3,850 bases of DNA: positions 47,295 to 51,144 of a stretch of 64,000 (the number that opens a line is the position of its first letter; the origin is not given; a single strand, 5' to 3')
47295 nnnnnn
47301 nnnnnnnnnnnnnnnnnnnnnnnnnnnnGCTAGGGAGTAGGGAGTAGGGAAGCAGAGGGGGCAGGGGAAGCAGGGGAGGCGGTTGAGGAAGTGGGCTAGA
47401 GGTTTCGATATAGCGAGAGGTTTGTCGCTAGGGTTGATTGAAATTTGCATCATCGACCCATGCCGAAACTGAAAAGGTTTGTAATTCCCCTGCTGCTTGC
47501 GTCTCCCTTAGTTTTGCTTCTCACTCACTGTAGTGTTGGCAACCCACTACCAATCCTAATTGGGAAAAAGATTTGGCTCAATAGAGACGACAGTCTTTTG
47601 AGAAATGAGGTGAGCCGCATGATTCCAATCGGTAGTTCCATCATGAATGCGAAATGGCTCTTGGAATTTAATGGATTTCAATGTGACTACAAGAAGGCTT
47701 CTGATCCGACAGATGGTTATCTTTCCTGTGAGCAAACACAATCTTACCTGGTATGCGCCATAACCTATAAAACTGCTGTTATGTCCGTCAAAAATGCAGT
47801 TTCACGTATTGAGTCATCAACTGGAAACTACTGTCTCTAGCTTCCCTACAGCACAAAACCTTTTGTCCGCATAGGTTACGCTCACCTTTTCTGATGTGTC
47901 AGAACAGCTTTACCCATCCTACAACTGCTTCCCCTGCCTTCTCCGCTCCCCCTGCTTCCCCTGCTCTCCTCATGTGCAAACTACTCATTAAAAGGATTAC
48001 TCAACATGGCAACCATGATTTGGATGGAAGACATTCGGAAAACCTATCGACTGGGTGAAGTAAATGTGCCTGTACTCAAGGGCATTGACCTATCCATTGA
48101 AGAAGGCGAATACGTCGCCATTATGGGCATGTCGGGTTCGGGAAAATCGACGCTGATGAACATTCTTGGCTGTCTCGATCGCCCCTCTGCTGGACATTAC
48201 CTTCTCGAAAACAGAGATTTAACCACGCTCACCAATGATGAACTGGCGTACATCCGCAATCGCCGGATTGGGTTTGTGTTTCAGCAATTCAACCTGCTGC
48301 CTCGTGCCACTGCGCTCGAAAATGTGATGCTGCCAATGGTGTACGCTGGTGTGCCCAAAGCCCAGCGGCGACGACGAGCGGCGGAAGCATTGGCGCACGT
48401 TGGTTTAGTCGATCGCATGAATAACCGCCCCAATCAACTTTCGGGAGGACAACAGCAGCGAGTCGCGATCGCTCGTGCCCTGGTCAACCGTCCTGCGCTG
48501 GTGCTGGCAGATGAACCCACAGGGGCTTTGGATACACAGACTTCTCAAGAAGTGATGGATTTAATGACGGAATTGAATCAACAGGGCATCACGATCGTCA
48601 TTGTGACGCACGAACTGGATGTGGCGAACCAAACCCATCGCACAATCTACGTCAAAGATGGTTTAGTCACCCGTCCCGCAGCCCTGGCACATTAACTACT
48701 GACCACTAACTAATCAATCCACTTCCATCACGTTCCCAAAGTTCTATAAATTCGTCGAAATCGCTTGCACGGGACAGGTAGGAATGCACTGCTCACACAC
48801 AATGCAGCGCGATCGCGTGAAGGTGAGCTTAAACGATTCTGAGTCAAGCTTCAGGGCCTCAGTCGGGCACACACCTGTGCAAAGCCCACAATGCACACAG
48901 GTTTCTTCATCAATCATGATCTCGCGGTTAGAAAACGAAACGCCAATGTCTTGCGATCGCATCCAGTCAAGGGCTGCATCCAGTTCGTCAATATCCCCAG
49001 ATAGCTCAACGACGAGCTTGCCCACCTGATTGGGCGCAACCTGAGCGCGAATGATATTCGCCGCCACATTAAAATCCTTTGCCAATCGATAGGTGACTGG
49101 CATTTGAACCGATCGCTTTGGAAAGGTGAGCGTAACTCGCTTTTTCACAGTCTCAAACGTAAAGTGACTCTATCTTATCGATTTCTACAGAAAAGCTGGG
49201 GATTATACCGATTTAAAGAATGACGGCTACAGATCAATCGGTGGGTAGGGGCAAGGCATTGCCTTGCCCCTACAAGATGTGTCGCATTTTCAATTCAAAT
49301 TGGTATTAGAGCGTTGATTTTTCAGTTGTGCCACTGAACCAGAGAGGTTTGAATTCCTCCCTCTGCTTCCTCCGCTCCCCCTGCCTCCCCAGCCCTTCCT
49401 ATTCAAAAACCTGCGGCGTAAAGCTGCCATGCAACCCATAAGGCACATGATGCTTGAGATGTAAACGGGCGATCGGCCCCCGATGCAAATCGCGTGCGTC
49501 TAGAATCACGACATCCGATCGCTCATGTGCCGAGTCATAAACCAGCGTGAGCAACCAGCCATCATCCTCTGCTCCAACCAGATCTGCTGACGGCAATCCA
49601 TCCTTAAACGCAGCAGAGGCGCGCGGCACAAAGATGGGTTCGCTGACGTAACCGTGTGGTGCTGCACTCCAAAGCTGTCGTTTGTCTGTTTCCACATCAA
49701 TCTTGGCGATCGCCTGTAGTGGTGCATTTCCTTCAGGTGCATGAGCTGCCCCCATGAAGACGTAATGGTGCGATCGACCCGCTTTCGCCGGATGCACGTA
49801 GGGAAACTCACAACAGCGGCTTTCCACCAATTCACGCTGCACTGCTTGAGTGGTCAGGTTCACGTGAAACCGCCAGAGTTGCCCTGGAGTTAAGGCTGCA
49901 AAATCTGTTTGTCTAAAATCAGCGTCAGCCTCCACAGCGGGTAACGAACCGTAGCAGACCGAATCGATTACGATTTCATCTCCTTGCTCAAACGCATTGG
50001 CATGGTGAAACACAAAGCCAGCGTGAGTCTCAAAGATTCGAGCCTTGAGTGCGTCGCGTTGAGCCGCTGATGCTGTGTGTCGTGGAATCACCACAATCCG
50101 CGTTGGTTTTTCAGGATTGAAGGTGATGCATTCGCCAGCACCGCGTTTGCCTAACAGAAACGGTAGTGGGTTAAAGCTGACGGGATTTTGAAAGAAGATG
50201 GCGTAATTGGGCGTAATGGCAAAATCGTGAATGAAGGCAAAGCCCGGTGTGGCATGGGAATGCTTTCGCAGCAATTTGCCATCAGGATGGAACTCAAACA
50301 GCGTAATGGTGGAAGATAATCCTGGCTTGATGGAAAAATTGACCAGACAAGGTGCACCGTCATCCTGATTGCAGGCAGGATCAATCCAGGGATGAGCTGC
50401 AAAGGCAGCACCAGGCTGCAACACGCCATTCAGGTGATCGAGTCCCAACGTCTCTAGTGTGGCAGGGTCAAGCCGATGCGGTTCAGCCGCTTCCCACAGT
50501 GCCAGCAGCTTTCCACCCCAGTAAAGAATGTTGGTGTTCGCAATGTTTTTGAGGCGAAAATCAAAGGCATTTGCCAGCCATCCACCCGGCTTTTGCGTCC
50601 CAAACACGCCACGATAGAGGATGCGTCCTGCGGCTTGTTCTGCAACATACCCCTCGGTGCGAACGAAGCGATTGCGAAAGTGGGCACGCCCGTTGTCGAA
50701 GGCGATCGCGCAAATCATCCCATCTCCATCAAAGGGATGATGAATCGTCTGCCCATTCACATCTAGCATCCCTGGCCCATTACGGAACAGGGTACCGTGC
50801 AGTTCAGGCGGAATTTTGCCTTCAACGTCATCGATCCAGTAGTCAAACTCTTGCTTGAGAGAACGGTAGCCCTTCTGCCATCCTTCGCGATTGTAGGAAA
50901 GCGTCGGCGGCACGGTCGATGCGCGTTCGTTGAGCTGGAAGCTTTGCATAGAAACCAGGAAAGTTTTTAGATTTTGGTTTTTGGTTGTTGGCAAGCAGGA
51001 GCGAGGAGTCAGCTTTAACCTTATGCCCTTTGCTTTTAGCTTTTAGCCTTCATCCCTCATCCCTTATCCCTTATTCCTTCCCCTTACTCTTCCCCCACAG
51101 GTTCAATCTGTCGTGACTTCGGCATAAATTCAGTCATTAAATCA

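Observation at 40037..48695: Self-contained regulon: CusRS-like two-component system, secreted repeat protein and MacAB-like exporter joined by an identical 22-bp box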

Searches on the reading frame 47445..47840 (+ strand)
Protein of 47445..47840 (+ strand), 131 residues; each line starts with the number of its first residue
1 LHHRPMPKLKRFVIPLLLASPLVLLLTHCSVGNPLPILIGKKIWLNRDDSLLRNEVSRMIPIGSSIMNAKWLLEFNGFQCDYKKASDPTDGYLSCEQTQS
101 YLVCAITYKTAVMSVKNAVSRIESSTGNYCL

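Call 6: search_protein_families(library=pfam, proteins=[window:47445-47840:+], max_evalue=0.01)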
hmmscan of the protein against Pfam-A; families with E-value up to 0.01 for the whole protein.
window:47445-47840:+ (131 aa): 0 families

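Call 9: search_protein_families(library=ncbifam, proteins=[window:47445-47840:+], max_evalue=0.001)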
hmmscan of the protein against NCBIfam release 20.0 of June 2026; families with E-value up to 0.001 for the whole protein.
window:47445-47840:+ (131 aa): 0 families

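Call 36: search_protein_families(library=pfam, proteins=[window:47460-47837:+], max_evalue=1)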
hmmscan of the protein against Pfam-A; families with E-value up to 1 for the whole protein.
seq(126 aa): 0 families

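Call 55: search_protein_families(library=padloc, proteins=[window:47445-47840:+], max_evalue=0.001)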
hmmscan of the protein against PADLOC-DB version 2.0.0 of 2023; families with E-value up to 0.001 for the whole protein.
window:47445-47840:+ (131 aa): 0 families

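Call 92: search_protein_representatives(protein=window:47445-47840:+)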
Query: 131 residues. Proteins with E-value up to 0.001 (for the whole library): 26; up to 1e-10: 13; up to 1e-30: 0. The best 26 are listed.
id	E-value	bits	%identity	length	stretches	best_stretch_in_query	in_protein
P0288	4.2e-28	114.1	68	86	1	6-84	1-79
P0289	9.4e-27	109.8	62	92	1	7-96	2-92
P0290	1.3e-26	109.3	48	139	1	8-131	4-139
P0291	1.4e-20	89.8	43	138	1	9-131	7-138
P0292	1.7e-20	89.5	44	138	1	7-127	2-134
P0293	3.5e-18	82.1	42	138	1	6-131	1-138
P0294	1.3e-17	80.2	51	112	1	7-87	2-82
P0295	1.4e-15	73.6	41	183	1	7-131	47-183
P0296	1.8e-13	66.8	62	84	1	59-131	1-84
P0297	3.0e-13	66.1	45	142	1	7-93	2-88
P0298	7.5e-13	64.8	41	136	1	8-85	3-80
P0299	1.0e-11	61.2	31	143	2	9-81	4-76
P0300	1.3e-11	60.8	41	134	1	34-131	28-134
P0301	1.4e-06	44.6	32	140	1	13-131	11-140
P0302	1.5e-06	44.4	39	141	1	17-131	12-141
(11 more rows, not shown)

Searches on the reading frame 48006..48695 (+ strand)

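Call 6: search_protein_families(library=pfam, proteins=[window:48006-48695:+], max_evalue=0.01)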
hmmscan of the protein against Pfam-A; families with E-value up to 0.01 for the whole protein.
window:48006-48695:+ (229 aa): 6 families
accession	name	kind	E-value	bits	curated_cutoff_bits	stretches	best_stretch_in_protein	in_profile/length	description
PF00005.33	ABC_tran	-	2.9e-36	125.5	25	1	24-172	1-136/137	ABC transporter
PF02463.25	SMC_N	-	5.2e-07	29.8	40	1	36-216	26-211/220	RecF/RecN/SMC N terminal domain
PF13304.12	AAA_21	-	7.3e-05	23.4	27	0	143-203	236-299/304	AAA domain, putative AbiEii toxin, Type IV TA system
PF03193.22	RsgA_GTPase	-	0.00093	19.5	30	0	32-54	105-126/174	RsgA GTPase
PF13555.12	AAA_29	-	0.0011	19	27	1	28-51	16-39/61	P-loop containing region of AAA domain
PF13191.12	AAA_16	-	0.0066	17.4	32.6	0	33-73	23-63/167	AAA ATPase domain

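Call 9: search_protein_families(library=ncbifam, proteins=[window:48006-48695:+], max_evalue=0.001)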
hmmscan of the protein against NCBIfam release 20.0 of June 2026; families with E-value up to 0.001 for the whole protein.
window:48006-48695:+ (229 aa): 191 families (the best 25 are shown)
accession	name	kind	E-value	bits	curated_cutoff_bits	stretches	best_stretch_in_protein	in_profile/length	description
NF007826.0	PRK10535.1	equivalog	1.8e-83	280.9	966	1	1-223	1-223/648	macrolide ABC transporter ATP-binding protein/permease MacB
TIGR02211.1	LolD_lipo_ex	equivalog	1.8e-73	246.7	307.75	1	5-221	2-219/221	lipoprotein-releasing ABC transporter ATP-binding protein LolD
NF038007.1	ABC_ATP_DarD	equivalog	6.4e-69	231.7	375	1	4-219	1-216/218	darobactin export ABC transporter ATP-binding protein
NF008639.0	PRK11629.1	equivalog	1.4e-66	224.3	360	1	6-223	8-226/234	lipoprotein-releasing ABC transporter ATP-binding protein LolD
TIGR02673.1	FtsE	equivalog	3.3e-65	219.7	264.85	1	4-219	1-213/214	cell division ATP-binding protein FtsE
TIGR03608.1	L_ocin_972_ABC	subfamily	5e-63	212.3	254.85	1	21-215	11-205/206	putative bacteriocin export ABC transporter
TIGR02982.1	heterocyst_DevA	subfamily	1.1e-59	201.6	295.8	1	5-221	2-219/220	ABC exporter ATP-binding subunit, DevA family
NF007879.0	PRK10584.1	equivalog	2.1e-59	201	336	1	7-221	9-224/228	putative ABC transporter ATP-binding protein YbbA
NF007027.0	PRK09493.1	equivalog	4.3e-57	193.2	379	1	20-222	13-215/240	glutamine ABC transporter ATP-binding protein GlnQ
TIGR02315.1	ABC_phnC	equivalog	2.7e-56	190.7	266.1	1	4-220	1-223/243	phosphonate ABC transporter ATP-binding protein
TIGR02314.1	ABC_MetN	equivalog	2.3e-55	188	499.7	1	4-214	1-211/343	methionine ABC transporter ATP-binding protein MetN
NF008428.0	PRK11264.1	equivalog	5.5e-53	179.7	406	1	5-221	4-222/250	L-cystine ABC transporter ATP-binding protein TcyN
TIGR01186.1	proV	subfamily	1.1e-52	179.3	326.6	1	25-221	10-208/363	betaine/proline/choline family ABC transporter ATP-binding protein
TIGR03005.1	ectoine_ehuA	equivalog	6.6e-49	166.4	345.4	1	20-219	12-223/252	ectoine/hydroxyectoine ABC transporter ATP-binding protein EhuA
TIGR03265.1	PhnT2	equivalog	6.2e-48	163.8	457.7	1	5-209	5-200/353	putative 2-aminoethylphosphonate ABC transporter ATP-binding protein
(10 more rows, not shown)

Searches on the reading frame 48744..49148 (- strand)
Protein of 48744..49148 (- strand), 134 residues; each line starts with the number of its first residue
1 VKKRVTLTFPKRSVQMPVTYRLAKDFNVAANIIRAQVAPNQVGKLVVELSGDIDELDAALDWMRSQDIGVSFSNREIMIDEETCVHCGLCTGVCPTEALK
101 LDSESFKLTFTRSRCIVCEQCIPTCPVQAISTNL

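Call 59: search_protein_families(library=pfam, proteins=[window:48744-49148:-], max_evalue=0.001)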
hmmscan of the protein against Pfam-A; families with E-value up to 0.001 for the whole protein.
window:48744-49148:- (134 aa): 13 families
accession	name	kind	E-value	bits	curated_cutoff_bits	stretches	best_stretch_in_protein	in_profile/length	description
PF09383.16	NIL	-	5.3e-20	71.5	24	1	3-70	1-71/73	NIL domain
PF00037.32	Fer4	-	2.5e-14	52.8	21.1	2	78-100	2-24/24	4Fe-4S binding domain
PF12838.12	Fer4_7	-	5.9e-13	49.5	27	2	83-129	1-52/52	4Fe-4S dicluster domain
PF12837.12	Fer4_6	-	2e-11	43.7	25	2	79-99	4-24/24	4Fe-4S binding domain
PF14697.11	Fer4_21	-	9.5e-10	38.9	35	1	78-130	2-57/59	4Fe-4S dicluster domain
PF13237.11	Fer4_10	-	2.5e-09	37.4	25.5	1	77-126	2-53/53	4Fe-4S dicluster domain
PF12797.12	Fer4_2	-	4.3e-08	33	24.5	1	77-96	3-22/22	4Fe-4S binding domain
PF13187.11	Fer4_9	-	6.5e-08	32.9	27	1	84-130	2-52/52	4Fe-4S dicluster domain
PF13484.11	Fer4_16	-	1.6e-07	32.4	30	1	83-103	1-21/66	4Fe-4S double cluster binding domain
PF25160.1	LdpA_Fe-S-bd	-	7.9e-07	29.2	27.6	1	90-132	9-45/49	LdpA Fe-S cluster-binding domain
PF12800.12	Fer4_4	-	1.3e-05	25.6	24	0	82-96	2-16/17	4Fe-4S binding domain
PF13183.11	Fer4_8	-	1.9e-05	25.5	27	0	83-96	4-17/68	4Fe-4S dicluster domain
PF13534.11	Fer4_17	-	3.6e-05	24.7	22.2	0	78-97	40-59/61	4Fe-4S dicluster domain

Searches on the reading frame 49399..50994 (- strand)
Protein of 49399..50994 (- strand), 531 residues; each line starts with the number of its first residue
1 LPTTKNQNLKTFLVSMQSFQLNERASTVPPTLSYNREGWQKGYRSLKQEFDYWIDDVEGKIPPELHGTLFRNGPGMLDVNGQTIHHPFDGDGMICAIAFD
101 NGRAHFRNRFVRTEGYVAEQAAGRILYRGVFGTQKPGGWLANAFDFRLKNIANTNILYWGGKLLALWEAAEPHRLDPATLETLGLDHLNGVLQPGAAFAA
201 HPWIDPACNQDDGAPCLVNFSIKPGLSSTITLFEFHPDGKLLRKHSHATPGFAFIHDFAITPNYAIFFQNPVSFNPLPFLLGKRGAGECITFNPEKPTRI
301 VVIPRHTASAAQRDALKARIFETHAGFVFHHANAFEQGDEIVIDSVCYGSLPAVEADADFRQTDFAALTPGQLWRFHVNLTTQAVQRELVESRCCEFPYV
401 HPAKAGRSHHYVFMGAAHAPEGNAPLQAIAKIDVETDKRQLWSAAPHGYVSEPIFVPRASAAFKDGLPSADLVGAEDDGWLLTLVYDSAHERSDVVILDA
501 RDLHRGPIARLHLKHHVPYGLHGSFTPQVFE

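Call 59: search_protein_families(library=pfam, proteins=[window:49399-50994:-], max_evalue=0.001)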
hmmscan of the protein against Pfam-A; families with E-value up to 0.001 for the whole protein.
window:49399-50994:- (531 aa): 1 family
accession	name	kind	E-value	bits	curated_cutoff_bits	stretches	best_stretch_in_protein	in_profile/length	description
PF03055.21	RPE65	-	9.1e-152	506.8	27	1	44-527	2-469/469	Retinal pigment epithelial membrane protein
